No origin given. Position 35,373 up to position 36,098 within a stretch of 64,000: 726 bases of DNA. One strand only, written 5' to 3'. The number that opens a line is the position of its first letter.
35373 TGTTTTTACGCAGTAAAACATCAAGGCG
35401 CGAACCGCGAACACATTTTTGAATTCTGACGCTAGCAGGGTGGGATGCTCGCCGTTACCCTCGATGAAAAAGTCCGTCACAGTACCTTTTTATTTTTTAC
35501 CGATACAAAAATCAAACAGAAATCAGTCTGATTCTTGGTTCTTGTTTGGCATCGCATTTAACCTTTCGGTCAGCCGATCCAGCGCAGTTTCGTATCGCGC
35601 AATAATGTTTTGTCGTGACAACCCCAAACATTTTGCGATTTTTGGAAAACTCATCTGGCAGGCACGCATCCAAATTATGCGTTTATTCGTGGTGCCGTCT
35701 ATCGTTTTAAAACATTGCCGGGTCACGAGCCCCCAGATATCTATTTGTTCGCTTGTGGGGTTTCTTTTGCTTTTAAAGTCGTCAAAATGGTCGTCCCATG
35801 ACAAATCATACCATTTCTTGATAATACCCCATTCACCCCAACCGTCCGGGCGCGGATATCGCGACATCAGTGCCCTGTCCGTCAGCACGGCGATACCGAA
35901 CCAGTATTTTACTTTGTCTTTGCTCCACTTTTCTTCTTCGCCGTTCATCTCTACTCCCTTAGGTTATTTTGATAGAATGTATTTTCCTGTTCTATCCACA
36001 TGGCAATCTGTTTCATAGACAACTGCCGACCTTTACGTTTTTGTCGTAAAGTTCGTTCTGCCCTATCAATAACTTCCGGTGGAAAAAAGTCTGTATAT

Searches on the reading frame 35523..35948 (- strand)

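Call 64: search_protein_families(library=pfam, proteins=[window:35523-35948:-], max_evalue=1)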
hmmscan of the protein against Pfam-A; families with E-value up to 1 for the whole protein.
window:35523-35948:- (141 aa): 5 families
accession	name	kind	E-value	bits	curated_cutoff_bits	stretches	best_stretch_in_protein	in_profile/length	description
PF19889.5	DUF6362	-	4e-06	27.5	31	1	63-125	37-97/98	Domain of unknown function (DUF6362)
PF13404.12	HTH_AsnC-type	-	0.0084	16.4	27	1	93-120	12-39/42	AsnC-type helix-turn-helix domain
PF13384.12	HTH_23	-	0.016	15.5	24.6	1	90-113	9-32/50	Homeodomain-like domain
PF11357.14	Spy1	-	0.17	12.6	25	1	47-95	81-129/131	Cell cycle regulatory protein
PF04545.22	Sigma70_r4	-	0.18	11.8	24.1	1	99-126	21-48/50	Sigma-70, region 4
